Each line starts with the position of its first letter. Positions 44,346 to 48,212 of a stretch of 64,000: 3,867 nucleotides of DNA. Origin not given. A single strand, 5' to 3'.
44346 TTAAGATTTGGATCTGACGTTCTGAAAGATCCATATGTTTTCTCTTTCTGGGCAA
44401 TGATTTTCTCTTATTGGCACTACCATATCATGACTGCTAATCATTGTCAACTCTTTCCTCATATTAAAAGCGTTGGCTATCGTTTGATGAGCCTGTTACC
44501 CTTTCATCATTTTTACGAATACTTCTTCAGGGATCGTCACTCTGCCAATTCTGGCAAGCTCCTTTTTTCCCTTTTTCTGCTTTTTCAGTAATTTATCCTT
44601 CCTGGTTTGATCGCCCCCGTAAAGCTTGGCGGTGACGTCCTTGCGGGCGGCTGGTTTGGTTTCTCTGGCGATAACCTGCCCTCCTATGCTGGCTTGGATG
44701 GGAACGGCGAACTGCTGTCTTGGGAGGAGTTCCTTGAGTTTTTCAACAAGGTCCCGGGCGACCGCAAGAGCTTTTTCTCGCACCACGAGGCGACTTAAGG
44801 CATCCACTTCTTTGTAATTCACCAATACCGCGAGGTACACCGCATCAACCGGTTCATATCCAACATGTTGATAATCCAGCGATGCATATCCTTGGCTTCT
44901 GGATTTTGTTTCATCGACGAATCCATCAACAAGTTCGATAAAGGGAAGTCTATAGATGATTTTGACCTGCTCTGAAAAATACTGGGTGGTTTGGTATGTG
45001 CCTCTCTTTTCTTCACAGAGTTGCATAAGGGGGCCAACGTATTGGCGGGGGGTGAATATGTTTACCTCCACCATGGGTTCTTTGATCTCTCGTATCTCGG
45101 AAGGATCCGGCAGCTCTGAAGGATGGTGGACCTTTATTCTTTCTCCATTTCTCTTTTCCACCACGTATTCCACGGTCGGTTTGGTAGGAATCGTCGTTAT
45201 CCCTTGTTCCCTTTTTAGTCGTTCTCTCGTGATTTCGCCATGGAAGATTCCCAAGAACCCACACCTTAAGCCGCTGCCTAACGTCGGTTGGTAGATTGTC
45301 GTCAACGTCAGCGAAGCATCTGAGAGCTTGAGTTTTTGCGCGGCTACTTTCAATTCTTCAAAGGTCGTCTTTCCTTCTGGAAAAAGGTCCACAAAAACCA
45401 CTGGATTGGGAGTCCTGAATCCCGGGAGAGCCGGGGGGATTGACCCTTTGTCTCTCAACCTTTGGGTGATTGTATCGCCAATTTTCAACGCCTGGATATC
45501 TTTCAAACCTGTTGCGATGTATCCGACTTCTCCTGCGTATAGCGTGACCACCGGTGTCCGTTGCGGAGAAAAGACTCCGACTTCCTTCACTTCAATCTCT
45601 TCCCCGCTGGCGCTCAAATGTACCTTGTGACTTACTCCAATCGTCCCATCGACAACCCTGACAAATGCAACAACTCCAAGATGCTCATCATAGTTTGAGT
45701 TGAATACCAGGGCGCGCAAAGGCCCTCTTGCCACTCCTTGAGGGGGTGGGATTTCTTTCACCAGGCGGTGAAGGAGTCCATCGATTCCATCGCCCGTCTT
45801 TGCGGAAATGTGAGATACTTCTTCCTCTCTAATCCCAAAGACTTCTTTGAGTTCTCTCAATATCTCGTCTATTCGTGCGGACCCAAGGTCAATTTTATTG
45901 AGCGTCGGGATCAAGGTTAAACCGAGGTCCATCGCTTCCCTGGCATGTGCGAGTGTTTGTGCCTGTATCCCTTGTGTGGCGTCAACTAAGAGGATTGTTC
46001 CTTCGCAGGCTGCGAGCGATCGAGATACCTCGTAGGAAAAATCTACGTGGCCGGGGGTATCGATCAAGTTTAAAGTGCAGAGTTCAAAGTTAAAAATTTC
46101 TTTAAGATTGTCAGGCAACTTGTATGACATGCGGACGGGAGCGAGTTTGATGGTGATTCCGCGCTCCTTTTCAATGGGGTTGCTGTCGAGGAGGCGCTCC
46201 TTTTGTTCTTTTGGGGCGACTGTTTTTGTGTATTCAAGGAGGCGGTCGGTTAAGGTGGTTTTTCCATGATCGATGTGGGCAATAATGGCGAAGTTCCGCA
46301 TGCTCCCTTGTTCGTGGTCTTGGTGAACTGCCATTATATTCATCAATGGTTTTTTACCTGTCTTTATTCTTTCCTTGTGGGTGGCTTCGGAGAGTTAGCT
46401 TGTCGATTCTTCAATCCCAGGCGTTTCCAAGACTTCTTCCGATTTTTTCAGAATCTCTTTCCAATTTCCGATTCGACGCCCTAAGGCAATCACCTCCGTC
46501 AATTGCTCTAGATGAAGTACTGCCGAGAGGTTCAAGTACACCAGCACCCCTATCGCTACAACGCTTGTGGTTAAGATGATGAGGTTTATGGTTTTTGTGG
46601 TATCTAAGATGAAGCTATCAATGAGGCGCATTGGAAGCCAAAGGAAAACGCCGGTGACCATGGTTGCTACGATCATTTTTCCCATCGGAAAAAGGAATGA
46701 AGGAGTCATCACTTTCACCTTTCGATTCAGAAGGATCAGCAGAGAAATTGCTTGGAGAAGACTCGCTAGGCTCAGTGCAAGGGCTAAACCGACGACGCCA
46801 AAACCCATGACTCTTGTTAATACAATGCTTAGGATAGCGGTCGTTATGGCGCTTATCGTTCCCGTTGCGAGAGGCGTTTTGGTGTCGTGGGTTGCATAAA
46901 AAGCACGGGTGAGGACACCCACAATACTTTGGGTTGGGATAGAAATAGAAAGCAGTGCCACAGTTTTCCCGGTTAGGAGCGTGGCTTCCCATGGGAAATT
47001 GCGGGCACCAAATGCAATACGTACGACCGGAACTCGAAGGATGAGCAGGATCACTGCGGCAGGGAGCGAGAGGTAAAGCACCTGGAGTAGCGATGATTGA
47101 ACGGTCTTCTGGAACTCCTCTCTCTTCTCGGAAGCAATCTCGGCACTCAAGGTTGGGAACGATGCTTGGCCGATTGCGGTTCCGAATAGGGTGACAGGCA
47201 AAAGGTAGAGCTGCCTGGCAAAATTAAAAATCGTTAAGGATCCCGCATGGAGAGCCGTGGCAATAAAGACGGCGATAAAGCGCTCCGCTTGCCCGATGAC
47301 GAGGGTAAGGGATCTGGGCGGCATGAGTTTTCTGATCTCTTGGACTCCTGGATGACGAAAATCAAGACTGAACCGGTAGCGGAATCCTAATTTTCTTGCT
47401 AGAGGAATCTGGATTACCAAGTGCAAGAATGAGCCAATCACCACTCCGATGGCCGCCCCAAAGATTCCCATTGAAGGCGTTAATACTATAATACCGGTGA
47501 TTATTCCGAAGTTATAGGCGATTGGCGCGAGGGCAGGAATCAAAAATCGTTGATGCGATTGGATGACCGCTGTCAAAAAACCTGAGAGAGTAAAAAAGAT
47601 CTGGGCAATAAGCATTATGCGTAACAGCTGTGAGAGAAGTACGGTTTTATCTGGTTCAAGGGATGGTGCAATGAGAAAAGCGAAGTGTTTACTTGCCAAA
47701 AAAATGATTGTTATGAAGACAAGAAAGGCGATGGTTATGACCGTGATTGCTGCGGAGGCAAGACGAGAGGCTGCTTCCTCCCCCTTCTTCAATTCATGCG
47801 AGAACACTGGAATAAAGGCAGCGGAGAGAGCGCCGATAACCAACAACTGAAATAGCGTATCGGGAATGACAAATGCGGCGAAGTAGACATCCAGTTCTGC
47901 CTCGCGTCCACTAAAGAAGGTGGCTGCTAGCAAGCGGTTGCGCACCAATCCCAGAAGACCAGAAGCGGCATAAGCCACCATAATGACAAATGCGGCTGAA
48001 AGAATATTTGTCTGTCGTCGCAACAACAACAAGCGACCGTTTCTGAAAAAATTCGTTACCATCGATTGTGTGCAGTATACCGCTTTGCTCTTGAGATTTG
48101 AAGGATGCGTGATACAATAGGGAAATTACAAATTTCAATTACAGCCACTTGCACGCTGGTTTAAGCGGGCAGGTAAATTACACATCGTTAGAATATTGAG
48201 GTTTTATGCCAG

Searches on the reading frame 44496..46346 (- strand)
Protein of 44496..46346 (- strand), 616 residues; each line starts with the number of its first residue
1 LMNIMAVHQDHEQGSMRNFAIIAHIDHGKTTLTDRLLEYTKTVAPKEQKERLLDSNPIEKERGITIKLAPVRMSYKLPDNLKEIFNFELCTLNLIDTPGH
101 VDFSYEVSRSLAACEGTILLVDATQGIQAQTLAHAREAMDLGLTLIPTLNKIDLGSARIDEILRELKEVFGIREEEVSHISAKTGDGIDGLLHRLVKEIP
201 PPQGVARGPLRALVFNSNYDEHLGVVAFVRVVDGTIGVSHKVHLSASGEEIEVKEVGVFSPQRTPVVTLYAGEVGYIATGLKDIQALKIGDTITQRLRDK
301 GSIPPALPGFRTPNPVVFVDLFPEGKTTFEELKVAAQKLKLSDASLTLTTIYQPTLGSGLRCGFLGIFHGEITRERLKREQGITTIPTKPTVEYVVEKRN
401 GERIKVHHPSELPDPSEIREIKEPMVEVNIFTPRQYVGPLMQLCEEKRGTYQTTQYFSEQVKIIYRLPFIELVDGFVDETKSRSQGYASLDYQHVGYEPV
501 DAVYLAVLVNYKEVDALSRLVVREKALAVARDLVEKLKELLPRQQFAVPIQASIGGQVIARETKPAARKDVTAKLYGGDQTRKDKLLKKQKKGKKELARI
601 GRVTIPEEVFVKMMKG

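Call 48: search_protein_families(library=pfam, proteins=[window:44496-46346:-], max_evalue=0.0001)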
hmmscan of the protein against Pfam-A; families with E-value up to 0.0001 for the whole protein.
window:44496-46346:- (616 aa): 5 families
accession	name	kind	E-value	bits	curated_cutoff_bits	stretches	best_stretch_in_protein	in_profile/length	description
PF00009.33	GTP_EFTU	-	1.9e-52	178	26.5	1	16-201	3-188/188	Elongation factor Tu GTP binding domain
PF06421.17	LepA_C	-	8.1e-41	138.9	29.7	1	509-615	1-107/107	GTP-binding protein LepA C-terminus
PF00679.30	EFG_C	-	5.5e-18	65.2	27.9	1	421-504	2-85/89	Elongation factor G C-terminus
PF03144.31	GTP_EFTU_D2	-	7.9e-09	36.3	30.3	1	224-294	1-73/73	Elongation factor Tu domain 2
PF22042.2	EF-G_D2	-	8.7e-08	32.6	27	1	209-295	1-83/84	Elongation factor G domain 2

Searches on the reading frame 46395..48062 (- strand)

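Call 48: search_protein_families(library=pfam, proteins=[window:46395-48062:-], max_evalue=0.0001)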
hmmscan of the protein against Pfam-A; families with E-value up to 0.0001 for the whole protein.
window:46395-48062:- (555 aa): 4 families
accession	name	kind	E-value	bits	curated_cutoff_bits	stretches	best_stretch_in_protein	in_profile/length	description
PF03023.19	MurJ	-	1.2e-79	268.5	27.4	1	52-477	6-433/451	Lipid II flippase MurJ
PF01943.22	Polysacc_synt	-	2e-08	34.5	28.2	1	96-306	72-271/274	Polysaccharide biosynthesis protein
PF13440.11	Polysacc_synt_3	-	4.9e-08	33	23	1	108-353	52-286/293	Polysaccharide biosynthesis protein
PF01554.23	MatE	-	2.4e-06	27.8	24.9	1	253-412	5-159/161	MatE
